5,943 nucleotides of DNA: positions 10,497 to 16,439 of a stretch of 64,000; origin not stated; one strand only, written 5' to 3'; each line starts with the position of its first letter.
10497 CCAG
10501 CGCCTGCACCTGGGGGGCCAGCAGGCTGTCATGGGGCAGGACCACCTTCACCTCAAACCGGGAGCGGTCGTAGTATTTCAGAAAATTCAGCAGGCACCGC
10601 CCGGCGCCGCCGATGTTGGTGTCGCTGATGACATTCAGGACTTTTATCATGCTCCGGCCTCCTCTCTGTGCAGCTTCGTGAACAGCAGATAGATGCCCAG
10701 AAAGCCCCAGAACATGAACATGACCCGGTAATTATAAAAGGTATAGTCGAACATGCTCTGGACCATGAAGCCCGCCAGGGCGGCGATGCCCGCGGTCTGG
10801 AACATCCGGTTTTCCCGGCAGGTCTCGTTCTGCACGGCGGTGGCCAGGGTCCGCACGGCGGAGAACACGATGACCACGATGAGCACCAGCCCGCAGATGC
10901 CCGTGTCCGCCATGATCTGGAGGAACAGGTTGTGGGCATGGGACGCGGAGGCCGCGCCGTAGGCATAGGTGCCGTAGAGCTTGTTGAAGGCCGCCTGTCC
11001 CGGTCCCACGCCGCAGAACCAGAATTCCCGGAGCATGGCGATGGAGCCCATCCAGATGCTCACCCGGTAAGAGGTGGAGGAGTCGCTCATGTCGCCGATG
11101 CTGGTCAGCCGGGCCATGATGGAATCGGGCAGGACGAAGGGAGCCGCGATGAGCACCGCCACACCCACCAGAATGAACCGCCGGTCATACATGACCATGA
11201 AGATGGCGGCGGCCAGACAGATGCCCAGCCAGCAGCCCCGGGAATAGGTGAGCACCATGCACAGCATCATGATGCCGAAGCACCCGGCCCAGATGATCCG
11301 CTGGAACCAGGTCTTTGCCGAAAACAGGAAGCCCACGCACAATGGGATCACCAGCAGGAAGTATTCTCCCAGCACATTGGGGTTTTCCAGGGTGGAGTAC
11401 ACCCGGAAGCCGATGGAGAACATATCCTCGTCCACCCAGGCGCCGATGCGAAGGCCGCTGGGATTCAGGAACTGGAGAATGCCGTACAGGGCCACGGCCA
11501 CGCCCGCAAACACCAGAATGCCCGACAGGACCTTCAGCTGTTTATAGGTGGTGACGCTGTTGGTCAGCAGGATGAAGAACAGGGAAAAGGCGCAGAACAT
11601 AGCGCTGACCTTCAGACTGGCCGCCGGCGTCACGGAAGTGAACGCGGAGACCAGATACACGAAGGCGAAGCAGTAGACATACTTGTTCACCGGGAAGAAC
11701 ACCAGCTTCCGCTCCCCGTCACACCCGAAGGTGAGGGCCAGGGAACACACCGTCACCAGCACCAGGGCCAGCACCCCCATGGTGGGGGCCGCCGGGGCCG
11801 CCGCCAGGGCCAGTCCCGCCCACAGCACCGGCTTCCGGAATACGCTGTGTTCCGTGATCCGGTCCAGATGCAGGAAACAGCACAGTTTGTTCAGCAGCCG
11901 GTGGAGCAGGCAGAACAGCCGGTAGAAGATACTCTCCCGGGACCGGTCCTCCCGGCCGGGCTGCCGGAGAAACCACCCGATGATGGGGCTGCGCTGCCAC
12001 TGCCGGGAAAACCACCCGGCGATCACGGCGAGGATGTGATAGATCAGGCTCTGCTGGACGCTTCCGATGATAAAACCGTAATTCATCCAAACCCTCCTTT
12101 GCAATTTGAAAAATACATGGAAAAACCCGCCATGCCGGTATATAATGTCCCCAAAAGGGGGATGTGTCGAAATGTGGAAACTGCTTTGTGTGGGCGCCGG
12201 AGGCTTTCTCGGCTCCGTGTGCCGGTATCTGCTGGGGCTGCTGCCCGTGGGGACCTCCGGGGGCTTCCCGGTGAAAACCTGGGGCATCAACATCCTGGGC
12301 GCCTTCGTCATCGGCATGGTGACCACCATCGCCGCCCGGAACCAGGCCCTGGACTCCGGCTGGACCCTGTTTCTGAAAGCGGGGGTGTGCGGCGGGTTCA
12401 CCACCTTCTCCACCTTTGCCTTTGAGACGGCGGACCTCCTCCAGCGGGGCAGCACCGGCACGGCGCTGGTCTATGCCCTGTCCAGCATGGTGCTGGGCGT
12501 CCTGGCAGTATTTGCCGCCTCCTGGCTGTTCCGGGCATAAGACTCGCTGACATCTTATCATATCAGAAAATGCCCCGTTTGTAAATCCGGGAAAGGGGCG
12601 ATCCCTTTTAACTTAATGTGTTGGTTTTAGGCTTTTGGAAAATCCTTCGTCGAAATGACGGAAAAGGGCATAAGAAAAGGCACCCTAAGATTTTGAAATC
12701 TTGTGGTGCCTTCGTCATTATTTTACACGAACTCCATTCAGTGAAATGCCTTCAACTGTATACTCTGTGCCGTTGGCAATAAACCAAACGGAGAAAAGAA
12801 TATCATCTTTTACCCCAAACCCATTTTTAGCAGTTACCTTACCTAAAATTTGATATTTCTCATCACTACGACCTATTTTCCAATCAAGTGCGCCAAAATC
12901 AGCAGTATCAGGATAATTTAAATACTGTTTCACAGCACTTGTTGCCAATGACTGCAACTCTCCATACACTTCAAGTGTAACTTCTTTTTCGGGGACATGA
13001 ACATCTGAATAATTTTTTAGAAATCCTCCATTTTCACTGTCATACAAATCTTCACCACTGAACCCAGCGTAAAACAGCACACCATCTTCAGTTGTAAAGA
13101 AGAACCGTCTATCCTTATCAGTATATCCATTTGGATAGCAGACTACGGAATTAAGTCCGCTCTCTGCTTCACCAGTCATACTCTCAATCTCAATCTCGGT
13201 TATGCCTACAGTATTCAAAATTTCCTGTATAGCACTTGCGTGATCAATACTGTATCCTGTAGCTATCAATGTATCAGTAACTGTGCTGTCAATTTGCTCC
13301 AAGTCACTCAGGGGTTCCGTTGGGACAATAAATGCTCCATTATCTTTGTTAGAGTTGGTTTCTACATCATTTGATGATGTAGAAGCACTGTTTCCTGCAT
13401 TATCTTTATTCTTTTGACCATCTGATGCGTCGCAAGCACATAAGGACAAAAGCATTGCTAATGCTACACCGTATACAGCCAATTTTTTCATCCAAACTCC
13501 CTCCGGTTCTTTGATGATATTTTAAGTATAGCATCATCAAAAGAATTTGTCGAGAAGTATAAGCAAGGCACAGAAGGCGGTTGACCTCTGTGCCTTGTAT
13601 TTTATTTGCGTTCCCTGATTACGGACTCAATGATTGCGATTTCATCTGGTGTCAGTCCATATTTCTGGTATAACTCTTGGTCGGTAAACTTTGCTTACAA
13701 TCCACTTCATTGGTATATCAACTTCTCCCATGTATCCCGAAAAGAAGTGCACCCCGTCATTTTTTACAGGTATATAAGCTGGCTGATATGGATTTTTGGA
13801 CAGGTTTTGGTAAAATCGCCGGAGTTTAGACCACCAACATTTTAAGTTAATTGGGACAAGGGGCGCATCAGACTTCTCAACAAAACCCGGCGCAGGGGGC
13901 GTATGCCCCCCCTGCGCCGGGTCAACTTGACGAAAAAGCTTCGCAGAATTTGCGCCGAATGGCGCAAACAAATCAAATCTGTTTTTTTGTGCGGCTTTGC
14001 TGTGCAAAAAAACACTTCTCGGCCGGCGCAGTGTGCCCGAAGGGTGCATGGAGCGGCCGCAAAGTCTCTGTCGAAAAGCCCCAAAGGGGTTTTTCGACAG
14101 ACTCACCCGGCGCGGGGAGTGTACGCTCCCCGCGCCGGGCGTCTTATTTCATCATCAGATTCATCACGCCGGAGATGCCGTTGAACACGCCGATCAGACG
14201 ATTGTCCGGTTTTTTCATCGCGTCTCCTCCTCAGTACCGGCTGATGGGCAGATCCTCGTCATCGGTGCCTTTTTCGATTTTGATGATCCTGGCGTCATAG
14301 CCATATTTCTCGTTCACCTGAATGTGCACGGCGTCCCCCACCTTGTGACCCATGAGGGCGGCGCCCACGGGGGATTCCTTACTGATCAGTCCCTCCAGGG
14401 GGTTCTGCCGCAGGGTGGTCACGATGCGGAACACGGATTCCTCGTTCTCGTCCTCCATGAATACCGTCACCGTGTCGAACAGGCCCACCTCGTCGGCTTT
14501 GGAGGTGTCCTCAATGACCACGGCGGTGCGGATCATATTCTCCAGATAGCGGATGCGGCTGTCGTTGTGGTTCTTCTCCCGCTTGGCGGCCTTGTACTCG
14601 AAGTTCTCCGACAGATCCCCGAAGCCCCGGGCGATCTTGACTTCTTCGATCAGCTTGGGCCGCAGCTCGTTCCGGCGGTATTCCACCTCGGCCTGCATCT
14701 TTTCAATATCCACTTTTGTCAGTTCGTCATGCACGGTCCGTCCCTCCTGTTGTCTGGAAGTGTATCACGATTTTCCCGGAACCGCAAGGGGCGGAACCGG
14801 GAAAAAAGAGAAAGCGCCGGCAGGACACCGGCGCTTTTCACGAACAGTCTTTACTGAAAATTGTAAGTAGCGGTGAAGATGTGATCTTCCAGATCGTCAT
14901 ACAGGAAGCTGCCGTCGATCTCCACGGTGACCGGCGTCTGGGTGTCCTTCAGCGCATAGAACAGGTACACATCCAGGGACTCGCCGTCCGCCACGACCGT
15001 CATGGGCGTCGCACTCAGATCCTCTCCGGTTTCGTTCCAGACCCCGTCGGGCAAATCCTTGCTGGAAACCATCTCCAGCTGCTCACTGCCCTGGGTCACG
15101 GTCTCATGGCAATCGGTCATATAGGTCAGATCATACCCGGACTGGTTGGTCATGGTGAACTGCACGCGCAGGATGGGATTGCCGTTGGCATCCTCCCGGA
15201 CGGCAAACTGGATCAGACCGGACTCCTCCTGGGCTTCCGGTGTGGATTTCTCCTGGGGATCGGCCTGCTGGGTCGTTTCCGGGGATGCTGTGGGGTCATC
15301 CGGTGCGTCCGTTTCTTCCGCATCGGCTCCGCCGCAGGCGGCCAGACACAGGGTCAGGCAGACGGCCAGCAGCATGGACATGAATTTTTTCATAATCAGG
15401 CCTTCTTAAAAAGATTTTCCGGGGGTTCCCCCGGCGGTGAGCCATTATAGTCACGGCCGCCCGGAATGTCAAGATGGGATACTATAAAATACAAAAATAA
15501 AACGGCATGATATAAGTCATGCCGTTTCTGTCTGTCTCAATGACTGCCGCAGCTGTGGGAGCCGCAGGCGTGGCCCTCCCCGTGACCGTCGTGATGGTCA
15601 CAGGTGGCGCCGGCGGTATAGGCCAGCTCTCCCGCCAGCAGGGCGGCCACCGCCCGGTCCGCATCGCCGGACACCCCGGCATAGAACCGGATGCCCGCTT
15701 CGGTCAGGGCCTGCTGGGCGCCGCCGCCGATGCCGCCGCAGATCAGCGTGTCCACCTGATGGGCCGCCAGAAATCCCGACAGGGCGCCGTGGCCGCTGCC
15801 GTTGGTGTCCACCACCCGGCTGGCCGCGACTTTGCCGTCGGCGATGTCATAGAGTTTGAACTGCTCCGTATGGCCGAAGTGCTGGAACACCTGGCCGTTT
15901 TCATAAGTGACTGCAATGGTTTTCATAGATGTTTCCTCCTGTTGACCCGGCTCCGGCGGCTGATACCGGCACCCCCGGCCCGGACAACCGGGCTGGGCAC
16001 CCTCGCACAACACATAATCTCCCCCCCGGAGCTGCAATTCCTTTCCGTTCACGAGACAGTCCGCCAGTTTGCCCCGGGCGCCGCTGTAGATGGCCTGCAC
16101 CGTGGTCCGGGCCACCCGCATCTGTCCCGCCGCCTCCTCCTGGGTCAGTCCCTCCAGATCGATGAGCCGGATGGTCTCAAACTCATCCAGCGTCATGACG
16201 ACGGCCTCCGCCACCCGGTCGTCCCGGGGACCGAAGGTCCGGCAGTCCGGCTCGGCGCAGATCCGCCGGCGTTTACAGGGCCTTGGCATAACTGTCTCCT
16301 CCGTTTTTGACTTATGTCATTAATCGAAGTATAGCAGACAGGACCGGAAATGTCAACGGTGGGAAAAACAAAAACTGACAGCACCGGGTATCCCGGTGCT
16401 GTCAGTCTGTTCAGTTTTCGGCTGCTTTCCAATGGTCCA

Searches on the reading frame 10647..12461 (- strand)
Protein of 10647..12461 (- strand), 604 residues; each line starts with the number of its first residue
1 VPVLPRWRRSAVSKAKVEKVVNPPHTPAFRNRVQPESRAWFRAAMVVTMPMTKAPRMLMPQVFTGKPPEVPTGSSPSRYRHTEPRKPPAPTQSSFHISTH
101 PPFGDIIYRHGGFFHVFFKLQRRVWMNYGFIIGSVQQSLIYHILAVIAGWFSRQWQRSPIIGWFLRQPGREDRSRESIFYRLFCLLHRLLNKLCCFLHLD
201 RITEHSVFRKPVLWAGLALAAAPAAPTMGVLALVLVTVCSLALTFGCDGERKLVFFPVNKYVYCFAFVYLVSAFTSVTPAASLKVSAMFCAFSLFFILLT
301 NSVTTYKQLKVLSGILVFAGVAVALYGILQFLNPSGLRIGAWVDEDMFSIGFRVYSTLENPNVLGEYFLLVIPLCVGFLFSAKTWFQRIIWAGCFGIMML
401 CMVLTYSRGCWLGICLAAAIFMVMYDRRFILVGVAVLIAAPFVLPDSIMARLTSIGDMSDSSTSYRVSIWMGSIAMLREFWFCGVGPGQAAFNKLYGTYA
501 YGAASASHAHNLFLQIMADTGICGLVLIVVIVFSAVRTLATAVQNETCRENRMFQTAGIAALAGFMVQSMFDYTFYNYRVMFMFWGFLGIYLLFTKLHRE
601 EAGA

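Call 91: search_protein_families(library=pfam, proteins=[window:10647-12461:-], max_evalue=0.00001)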
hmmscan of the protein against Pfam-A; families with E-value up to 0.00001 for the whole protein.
window:10647-12461:- (604 aa): 1 family
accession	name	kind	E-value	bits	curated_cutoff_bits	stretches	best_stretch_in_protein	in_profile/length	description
PF04932.20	Wzy_C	-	6.2e-24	84.9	31.7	1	395-529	3-149/149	O-Antigen ligase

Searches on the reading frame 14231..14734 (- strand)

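Call 92: search_protein_families(library=pfam, proteins=[window:14231-14734:-], max_evalue=0.00001)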
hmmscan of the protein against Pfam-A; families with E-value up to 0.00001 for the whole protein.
window:14231-14734:- (167 aa): 2 families
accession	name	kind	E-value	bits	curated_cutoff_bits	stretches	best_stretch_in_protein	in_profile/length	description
PF03449.20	GreA_GreB_N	-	1.3e-23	83.4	24.5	1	5-73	3-71/71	Transcription elongation factor, N-terminal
PF01272.25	GreA_GreB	-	1.9e-17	63.4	26.9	1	80-154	3-76/77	Transcription elongation factor, GreA/GreB, C-term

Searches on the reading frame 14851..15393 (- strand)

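Call 92: search_protein_families(library=pfam, proteins=[window:14851-15393:-], max_evalue=0.00001)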
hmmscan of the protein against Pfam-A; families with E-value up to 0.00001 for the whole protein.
window:14851-15393:- (180 aa): 1 family
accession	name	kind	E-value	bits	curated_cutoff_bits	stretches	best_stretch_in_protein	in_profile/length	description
PF16729.10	DUF5067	-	5.5e-12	46.2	27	1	60-159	30-124/126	Domain of unknown function (DUF5067)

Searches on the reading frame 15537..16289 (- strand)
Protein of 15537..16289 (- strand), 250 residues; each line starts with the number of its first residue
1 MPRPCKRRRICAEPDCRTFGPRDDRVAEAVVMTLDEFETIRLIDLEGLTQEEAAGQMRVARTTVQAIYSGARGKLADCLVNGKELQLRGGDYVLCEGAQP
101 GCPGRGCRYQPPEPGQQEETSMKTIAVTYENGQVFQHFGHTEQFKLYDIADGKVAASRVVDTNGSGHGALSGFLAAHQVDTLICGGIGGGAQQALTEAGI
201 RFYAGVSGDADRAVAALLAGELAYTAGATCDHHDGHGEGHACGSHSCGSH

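Call 92: search_protein_families(library=pfam, proteins=[window:15537-16289:-], max_evalue=0.00001)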
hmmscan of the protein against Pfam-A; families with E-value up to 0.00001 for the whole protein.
window:15537-16289:- (250 aa): 2 families
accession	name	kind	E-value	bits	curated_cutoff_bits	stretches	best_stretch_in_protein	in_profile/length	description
PF02001.22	DUF134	-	9.8e-23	81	27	1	3-93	6-96/98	Protein of unknown function DUF134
PF02579.22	Nitro_FeMo-Co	-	7.2e-20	71.5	26.3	1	131-218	2-93/94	Dinitrogenase iron-molybdenum cofactor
